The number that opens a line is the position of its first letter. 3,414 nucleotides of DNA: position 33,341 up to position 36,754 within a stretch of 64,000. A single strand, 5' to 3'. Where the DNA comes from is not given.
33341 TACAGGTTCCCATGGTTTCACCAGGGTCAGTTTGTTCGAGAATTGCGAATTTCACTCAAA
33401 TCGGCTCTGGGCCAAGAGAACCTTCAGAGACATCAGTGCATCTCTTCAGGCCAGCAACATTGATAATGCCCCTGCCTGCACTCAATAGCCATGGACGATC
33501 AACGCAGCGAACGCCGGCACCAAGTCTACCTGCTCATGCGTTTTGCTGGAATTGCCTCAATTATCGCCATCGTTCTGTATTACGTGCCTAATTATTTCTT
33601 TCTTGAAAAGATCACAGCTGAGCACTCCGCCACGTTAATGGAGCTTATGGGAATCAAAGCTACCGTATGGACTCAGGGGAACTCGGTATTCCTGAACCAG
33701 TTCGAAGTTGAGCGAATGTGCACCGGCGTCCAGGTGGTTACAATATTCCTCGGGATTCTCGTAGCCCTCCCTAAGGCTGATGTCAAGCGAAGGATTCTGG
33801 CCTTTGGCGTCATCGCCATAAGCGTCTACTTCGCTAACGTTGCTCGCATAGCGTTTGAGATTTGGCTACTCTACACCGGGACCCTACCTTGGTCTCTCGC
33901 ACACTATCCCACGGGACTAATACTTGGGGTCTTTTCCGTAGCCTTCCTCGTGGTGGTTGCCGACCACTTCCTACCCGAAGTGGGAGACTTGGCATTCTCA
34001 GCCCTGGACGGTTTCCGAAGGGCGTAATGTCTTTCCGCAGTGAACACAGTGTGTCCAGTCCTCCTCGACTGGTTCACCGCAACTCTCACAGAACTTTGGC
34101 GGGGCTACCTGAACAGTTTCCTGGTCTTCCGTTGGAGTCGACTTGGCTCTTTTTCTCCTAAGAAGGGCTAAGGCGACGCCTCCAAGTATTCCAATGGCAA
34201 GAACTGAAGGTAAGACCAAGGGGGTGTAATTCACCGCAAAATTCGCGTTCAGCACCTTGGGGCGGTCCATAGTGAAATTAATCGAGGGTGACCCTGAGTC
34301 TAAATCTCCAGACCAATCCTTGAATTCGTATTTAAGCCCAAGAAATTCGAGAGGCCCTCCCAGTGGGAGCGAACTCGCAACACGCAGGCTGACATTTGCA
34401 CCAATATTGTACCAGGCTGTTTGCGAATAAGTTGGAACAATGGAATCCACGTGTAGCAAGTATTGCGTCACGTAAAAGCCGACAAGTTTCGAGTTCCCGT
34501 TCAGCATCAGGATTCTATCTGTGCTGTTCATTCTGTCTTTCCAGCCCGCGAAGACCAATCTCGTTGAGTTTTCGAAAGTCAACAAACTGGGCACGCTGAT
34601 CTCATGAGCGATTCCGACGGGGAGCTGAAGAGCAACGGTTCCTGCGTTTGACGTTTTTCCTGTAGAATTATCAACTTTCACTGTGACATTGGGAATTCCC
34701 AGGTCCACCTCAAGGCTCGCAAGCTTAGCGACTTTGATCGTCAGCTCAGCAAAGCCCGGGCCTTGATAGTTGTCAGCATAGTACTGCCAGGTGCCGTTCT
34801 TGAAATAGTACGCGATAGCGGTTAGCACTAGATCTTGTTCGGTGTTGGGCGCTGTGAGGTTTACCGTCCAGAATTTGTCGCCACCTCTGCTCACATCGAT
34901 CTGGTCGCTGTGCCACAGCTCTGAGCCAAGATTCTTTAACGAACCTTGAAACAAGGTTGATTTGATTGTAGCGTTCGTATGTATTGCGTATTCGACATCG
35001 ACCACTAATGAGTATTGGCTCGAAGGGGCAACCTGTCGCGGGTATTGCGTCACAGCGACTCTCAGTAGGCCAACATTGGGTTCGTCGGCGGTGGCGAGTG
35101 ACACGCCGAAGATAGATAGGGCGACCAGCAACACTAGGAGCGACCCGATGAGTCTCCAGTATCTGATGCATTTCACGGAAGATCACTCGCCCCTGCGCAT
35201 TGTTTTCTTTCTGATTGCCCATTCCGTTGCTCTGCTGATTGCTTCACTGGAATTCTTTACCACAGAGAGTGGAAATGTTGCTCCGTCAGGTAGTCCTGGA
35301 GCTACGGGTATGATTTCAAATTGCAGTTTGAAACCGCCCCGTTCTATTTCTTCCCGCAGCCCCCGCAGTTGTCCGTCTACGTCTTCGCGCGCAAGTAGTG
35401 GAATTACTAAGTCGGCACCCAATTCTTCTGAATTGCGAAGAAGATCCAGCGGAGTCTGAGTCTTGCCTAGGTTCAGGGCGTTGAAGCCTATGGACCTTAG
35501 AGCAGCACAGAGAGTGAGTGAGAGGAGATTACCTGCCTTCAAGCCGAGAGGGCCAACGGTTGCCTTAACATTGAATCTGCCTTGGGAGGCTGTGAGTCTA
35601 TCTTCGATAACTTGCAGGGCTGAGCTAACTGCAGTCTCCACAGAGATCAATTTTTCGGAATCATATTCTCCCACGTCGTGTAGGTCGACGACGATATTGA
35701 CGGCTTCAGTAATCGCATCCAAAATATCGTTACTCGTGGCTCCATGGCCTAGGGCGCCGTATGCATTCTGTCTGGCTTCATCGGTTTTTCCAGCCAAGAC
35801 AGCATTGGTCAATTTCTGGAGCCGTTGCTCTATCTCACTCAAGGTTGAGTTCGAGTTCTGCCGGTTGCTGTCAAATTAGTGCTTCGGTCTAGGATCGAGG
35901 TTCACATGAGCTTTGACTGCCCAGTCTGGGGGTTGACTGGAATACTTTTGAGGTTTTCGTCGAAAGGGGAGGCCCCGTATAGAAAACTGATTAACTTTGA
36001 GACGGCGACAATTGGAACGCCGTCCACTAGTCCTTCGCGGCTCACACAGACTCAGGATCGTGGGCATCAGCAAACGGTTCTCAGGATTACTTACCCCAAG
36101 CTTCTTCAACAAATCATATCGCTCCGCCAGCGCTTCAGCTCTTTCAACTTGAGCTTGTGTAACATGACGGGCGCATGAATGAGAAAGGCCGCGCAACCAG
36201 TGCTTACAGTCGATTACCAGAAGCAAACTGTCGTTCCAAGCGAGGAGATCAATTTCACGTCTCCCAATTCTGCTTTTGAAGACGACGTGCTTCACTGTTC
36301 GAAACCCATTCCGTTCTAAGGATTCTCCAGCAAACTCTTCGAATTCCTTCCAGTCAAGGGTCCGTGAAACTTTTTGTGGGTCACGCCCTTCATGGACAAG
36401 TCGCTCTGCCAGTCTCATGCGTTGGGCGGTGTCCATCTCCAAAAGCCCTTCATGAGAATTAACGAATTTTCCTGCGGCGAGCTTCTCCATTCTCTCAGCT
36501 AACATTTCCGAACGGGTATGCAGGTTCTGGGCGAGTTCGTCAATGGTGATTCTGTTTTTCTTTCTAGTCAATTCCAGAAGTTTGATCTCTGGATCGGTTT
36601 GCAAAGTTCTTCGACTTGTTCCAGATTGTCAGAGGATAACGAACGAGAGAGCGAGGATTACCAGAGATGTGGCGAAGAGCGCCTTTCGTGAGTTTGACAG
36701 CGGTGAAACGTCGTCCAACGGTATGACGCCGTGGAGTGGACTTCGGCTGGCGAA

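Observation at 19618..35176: Locus combining two archaeosortase homologues, two PEF-CTERM substrates and two KaiC-type ATPases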

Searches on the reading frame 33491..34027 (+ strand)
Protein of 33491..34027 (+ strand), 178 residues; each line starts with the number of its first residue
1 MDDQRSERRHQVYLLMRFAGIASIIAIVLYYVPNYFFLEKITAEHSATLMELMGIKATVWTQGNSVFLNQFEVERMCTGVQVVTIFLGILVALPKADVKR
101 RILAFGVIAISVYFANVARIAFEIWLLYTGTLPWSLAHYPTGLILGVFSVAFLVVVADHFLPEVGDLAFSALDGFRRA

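Call 3: search_protein_families(library=ncbifam, proteins=[window:33491-34027:+], max_evalue=0.1)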
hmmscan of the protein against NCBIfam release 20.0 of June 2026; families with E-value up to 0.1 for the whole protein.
window:33491-34027:+ (178 aa): 15 families
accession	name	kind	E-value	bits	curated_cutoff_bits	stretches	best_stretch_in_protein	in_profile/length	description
NF045528.1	heimosortase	equivalog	8.3e-14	52.1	130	2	70-156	85-178/199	heimdallarchaeosortase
TIGR04178.1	exo_archaeo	signature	1.7e-11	44.3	23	1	71-160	1-94/97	exosortase/archaeosortase family protein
NF041736.1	archaeo_artH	equivalog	3.3e-10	40.2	200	1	14-163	16-183/202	archaeosortase H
TIGR04125.1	exosort_PGF_TRM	exception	2.4e-08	33.8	75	1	9-129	75-200/271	archaeosortase A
TIGR04124.1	archaeo_artE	exception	3.4e-07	30.4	95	1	13-129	7-119/153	archaeosortase family protein ArtE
NF046081.1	exosort_XrtX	exception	3.7e-07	30.2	170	1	38-121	36-122/168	exosortase X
TIGR03109.2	exosort_XrtA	exception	2.6e-06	27.1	208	1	36-156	130-255/261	exosortase A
TIGR04287.1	exosort_XrtK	exception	6.9e-06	25.7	55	1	61-161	50-159/163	exosortase K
TIGR04175.1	archaeo_artD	exception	2.4e-05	24.3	125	1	24-144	6-126/150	archaeosortase D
NF033464.1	cyanoexo_CrtC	exception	0.00048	19.8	225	1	16-122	126-235/278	cyanoexosortase C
TIGR04144.1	archaeo_VPXXXP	exception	0.00057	19.9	150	1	18-121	11-116/156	archaeosortase B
NF009308.0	PRK12665.1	equivalog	0.0027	16.3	585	1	14-109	219-311/531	Na+/H+ antiporter subunit D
NF038142.1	exosort_XrtW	exception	0.0087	14.4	425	1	38-129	138-232/494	exosortase W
TIGR02602.1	8TM_EpsH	subfamily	0.013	15.1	105.55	1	30-154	105-234/241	exosortase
NF003004.0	PRK03814.1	equivalog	0.096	13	84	0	76-93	15-32/86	oxaloacetate decarboxylase subunit gamma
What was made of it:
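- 33491..34027 (+): 178-aa Cys/Arg/His archaeosortase (Cys77, Arg119, His138), not assignable to a named Art subfamily. Best subfamily hits are all below cut-off: heimdallarchaeosortase 52.1/130, ArtH 40.2/200, ArtA 33.8/75 (call 3).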

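Call 4: search_protein_families(library=pfam, proteins=[window:33491-34027:+], max_evalue=0.1)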
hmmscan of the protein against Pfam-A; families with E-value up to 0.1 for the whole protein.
window:33491-34027:+ (178 aa): 1 family
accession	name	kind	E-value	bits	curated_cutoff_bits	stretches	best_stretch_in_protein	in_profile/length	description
PF09721.15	Exosortase_EpsH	-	2.4e-09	37.4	25.7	1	26-156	114-250/254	Transmembrane exosortase (Exosortase_EpsH)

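Call 48: find_homologous_proteins(query=window:33491-34027:+)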
Query window:33491-34027:+ (178 aa): 401 proteins with E <= 0.001 among 484 candidates; the best 120 are listed.
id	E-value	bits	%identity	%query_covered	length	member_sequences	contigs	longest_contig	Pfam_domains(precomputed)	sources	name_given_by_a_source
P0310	2.5e-102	358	92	100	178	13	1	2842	PF09721.16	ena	-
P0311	8.1e-98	343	88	99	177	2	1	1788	PF09721.16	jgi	jgi:exosortase/archaeosortase family protein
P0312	3.2e-97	341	87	100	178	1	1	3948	PF09721.16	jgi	jgi:exosortase/archaeosortase family protein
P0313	4.0e-97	341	87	100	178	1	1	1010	PF09721.16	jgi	jgi:exosortase/archaeosortase family protein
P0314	1.4e-96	339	85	99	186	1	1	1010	PF09721.16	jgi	jgi:exosortase/archaeosortase family protein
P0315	3.4e-95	335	87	99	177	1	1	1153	PF09721.16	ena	-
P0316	4.9e-94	331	84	99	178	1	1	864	PF09721.16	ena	-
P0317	1.6e-93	329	85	100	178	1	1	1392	PF09721.16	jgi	-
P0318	5.3e-92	324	77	99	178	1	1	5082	PF09721.16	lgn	-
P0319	9.1e-92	323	81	99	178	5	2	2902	PF09721.16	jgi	jgi:exosortase/archaeosortase family protein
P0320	1.3e-90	320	80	99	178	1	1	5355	PF09721.16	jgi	jgi:exosortase/archaeosortase family protein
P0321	5.4e-89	314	78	99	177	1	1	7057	PF09721.16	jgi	jgi:exosortase/archaeosortase family protein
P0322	2.1e-88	312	78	99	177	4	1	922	PF09721.16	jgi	jgi:exosortase/archaeosortase family protein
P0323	1.7e-87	310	77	99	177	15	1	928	PF09721.16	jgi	jgi:exosortase/archaeosortase family protein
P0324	4.3e-87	308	78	100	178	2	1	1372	PF09721.16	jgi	jgi:exosortase/archaeosortase family protein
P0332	2.2e-85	303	75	98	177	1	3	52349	PF09721.16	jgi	jgi:exosortase/archaeosortase family protein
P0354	1.4e-80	287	71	100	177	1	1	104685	PF09721.16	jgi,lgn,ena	-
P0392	3.8e-77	276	65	98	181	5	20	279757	PF09721.16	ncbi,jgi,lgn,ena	ncbi:MAG: exosortase/archaeosortase family protein [Candidatus Bathyarchaeia archaeon]|jgi:exosortas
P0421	6.3e-76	272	65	98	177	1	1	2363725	PF09721.16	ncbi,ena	-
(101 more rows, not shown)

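Call 49: find_encoding_contigs(protein=P0332, flank=10000, max_places=1)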
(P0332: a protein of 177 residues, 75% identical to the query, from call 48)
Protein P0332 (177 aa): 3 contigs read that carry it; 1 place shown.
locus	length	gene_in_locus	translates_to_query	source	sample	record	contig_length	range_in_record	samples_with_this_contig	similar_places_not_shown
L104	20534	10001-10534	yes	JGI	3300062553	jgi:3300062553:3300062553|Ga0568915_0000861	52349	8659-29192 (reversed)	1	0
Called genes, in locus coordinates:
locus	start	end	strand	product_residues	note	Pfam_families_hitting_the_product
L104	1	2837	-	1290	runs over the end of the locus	PF13620:CarboxypepD_reg (faint), PF14686:fn3_3 (faint)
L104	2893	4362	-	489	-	-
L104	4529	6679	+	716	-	PF13620:CarboxypepD_reg (faint), PF06745:ATPase, PF24336:DUF7504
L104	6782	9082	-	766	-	PF16640:Big_3_5 (faint)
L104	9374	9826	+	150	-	PF13620:CarboxypepD_reg, PF13715:CarbopepD_reg_2 (weak)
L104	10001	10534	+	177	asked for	PF09721:Exosortase_EpsH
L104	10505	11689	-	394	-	PF18998:Flg_new_2 (faint)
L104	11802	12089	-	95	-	-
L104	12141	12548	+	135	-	-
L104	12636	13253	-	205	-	-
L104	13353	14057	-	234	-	-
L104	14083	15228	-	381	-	PF02163:Peptidase_M50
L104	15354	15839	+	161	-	PF00583:Acetyltransf_1, PF13673:Acetyltransf_10, PF13508:Acetyltransf_7, PF08445:FR47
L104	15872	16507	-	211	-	PF01135:PCMT, PF01596:Methyltransf_3, PF13847:Methyltransf_31 (weak), PF13578:Methyltransf_24, PF13649:Methyltransf_25 (weak)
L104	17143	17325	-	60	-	-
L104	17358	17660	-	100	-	PF01192:RNA_pol_Rpb6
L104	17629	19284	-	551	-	PF00118:Cpn60_TCP1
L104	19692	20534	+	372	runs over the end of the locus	PF00155:Aminotran_1_2, PF01041:DegT_DnrJ_EryC1, PF01053:Cys_Met_Meta_PP (weak), PF01212:Beta_elim_lyase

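Call 50: find_encoding_contigs(protein=P0392, flank=10000, max_places=1)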
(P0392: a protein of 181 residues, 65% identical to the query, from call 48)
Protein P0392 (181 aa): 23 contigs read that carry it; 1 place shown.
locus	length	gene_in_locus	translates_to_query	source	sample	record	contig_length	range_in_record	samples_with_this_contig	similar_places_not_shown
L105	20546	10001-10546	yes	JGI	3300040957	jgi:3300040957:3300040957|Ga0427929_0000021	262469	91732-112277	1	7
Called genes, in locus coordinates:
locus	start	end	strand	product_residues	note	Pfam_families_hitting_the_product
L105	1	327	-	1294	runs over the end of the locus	PF13620:CarboxypepD_reg (faint)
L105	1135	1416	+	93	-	-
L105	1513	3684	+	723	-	PF13620:CarboxypepD_reg (faint), PF06745:ATPase, PF24336:DUF7504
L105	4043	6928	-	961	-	-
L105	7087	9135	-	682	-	-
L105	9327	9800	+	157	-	PF13620:CarboxypepD_reg, PF13715:CarbopepD_reg_2 (weak), PF08308:PEGA (weak)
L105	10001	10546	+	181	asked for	PF09721:Exosortase_EpsH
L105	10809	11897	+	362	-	-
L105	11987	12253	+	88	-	-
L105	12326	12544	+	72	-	PF10049:DUF2283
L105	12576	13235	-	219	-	-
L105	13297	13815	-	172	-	-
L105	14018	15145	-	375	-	PF02163:Peptidase_M50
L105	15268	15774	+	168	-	PF00583:Acetyltransf_1, PF13508:Acetyltransf_7, PF13673:Acetyltransf_10, PF08445:FR47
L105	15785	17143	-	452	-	PF01545:Cation_efflux, PF16916:ZT_dimer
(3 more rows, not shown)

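Call 82: find_encoding_contigs(protein=P0421, flank=10000, max_places=1)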
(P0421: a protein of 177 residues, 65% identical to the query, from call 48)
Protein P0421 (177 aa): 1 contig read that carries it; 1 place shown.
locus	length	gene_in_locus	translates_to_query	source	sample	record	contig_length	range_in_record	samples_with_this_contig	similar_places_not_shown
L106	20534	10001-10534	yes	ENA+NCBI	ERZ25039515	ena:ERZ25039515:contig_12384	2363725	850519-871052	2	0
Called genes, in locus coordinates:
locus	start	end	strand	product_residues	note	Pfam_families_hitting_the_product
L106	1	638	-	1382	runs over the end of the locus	PF13620:CarboxypepD_reg (faint)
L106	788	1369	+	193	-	-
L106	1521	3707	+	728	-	PF13620:CarboxypepD_reg (faint), PF06745:ATPase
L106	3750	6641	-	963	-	PF05547:Peptidase_M6, PF07705:CARDB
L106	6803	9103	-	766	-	PF16640:Big_3_5 (weak)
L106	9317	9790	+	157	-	PF13620:CarboxypepD_reg, PF08308:PEGA (weak)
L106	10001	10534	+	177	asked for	PF09721:Exosortase_EpsH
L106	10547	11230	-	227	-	-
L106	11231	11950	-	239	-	-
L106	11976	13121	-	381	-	PF02163:Peptidase_M50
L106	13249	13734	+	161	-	PF00583:Acetyltransf_1, PF13673:Acetyltransf_10, PF13508:Acetyltransf_7, PF08445:FR47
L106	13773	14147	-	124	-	PF16916:ZT_dimer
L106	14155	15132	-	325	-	PF01545:Cation_efflux, PF16916:ZT_dimer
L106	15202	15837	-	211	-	PF01135:PCMT, PF01596:Methyltransf_3, PF13578:Methyltransf_24, PF13649:Methyltransf_25, PF13847:Methyltransf_31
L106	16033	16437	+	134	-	PF12773:DZR (weak), PF13240:Zn_Ribbon_1 (weak)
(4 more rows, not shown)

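Call 83: find_encoding_contigs(protein=P0354, flank=10000, max_places=1)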
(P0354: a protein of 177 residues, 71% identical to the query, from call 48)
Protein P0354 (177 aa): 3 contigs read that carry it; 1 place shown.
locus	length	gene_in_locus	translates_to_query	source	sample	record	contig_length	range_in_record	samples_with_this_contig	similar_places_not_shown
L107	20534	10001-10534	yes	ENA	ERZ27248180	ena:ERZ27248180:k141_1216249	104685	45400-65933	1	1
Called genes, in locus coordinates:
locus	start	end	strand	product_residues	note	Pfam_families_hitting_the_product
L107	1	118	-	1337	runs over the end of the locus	PF13620:CarboxypepD_reg (faint)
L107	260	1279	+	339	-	PF07282:Cas12f1-like_TNB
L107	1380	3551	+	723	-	PF13620:CarboxypepD_reg (faint), PF06745:ATPase, PF24336:DUF7504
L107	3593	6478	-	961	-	PF05547:Peptidase_M6, PF07705:CARDB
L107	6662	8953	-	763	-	-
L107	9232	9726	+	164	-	PF13620:CarboxypepD_reg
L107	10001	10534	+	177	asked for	PF09721:Exosortase_EpsH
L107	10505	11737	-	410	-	-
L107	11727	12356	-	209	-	-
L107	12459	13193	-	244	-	-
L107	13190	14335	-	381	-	PF02163:Peptidase_M50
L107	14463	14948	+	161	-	PF00583:Acetyltransf_1, PF13673:Acetyltransf_10, PF13508:Acetyltransf_7, PF08445:FR47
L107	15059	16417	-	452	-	PF01545:Cation_efflux, PF16916:ZT_dimer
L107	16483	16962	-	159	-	PF01135:PCMT (weak), PF01596:Methyltransf_3, PF13847:Methyltransf_31 (weak), PF13578:Methyltransf_24, PF13649:Methyltransf_25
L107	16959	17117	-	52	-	-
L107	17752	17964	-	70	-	-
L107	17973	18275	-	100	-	PF01192:RNA_pol_Rpb6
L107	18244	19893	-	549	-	PF00118:Cpn60_TCP1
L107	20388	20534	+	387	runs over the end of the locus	PF01041:DegT_DnrJ_EryC1, PF00155:Aminotran_1_2, PF01053:Cys_Met_Meta_PP (weak), PF01212:Beta_elim_lyase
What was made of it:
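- Synteny in this lineage also covers unrelated housekeeping genes (calls 49, 82, 83). Synteny extends to the M50 peptidase, an acetyltransferase, a methyltransferase and the thermosome (calls 49, 50, 82, 83).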

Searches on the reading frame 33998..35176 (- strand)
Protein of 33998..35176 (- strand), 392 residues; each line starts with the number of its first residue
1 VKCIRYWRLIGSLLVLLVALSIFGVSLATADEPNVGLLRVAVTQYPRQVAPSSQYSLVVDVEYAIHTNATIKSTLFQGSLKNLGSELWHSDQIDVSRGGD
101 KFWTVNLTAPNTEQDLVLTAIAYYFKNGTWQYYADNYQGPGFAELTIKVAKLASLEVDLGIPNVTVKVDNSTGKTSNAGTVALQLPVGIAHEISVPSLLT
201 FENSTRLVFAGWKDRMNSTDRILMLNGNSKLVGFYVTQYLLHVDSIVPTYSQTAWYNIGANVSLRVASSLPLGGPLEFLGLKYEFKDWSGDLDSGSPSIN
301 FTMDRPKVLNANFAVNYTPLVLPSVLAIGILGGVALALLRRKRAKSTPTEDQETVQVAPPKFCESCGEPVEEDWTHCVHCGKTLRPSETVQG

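Call 3: search_protein_families(library=ncbifam, proteins=[window:33998-35176:-], max_evalue=0.1)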
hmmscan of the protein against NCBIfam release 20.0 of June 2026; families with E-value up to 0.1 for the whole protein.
window:33998-35176:- (392 aa): 1 family
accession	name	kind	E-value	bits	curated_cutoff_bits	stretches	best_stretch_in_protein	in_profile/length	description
NF041895.1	choice_anch_V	domain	0.0017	18.4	42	1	67-121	76-129/150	choice-of-anchor V domain-containing protein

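Call 4: search_protein_families(library=pfam, proteins=[window:33998-35176:-], max_evalue=0.1)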
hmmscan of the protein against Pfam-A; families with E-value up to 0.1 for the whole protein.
window:33998-35176:- (392 aa): 10 families
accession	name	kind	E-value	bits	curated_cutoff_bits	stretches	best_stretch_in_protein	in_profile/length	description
PF13248.11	Zn_ribbon_3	-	6e-05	22.8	27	1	363-383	5-25/26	zinc-ribbon domain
PF12773.13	DZR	-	0.00053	20.5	27.3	1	360-381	24-45/45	Double zinc ribbon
PF13240.11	Zn_Ribbon_1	-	0.0011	19.1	25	1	362-383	1-22/23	zinc-ribbon domain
PF18998.6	Flg_new_2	-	0.0015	18.9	23.6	1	283-315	35-71/73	Divergent InlB B-repeat domain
PF17032.10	Zn_ribbon_15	-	0.023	15.9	28.9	1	360-381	52-73/73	zinc-ribbon family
PF14803.11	Zn_ribbon_Nudix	-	0.028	14.8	25.6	0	361-371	1-11/34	Nudix N-terminal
PF14149.11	YhfH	-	0.043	14.1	27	0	359-372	12-25/37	YhfH-like protein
PF05810.19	NinF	-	0.044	14.1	27.5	0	377-389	2-14/25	NinF protein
PF14341.11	PilX_N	-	0.056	13.9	25.5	0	9-50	5-42/51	PilX N-terminal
PF18912.6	DZR_2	-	0.089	13.1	27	0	360-386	7-33/56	Double zinc ribbon domain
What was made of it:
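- Checked: (ix) 33998-35176(-) has a signal/TM segment, a TM at 313-331 and a CxxC...CxxC ribbon (PF13248 E=6e-5, below cut-off; call 4).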

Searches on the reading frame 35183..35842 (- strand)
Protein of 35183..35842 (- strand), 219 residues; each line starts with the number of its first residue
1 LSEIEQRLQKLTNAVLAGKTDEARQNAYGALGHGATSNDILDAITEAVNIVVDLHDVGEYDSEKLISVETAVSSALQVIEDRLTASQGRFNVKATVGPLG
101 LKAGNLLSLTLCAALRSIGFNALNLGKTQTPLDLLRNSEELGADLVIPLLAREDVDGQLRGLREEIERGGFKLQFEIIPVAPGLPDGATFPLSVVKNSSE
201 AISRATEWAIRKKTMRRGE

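Call 16: search_protein_families(library=pfam, proteins=[window:35183-35842:-], max_evalue=0.05)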
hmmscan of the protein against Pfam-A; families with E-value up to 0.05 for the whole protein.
window:35183-35842:- (219 aa): 1 family
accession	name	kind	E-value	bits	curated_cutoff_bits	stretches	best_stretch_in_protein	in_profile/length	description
PF02607.22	B12-binding_2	-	0.0026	18.4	23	1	8-79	2-73/74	B12 binding domain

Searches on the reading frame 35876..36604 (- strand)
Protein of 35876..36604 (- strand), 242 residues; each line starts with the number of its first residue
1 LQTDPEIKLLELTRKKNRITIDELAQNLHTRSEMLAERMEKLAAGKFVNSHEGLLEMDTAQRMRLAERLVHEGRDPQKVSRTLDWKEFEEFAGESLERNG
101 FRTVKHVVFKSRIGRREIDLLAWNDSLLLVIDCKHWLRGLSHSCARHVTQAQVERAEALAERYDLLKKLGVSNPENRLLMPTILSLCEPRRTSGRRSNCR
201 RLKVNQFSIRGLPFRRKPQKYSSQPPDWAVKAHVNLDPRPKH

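Call 16: search_protein_families(library=pfam, proteins=[window:35876-36604:-], max_evalue=0.05)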
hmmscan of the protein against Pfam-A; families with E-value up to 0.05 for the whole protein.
window:35876-36604:- (242 aa): 5 families
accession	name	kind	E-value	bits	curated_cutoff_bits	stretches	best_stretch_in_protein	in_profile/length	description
PF04471.18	Mrr_cat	-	2.5e-06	28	21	1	81-163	2-76/115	Restriction endonuclease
PF02021.23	UPF0102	-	5.1e-05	24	23.6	1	89-163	2-69/80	Uncharacterised protein family UPF0102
PF08378.17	NERD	-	0.0013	19.6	22.1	1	86-137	3-58/111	Nuclease-related domain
PF04760.21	IF2_N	-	0.0087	16.3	25.3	1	18-61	3-44/53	Translation initiation factor IF-2, N-terminal region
PF02082.26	Rrf2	-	0.028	15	30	0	10-53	13-58/132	Iron-dependent Transcriptional regulator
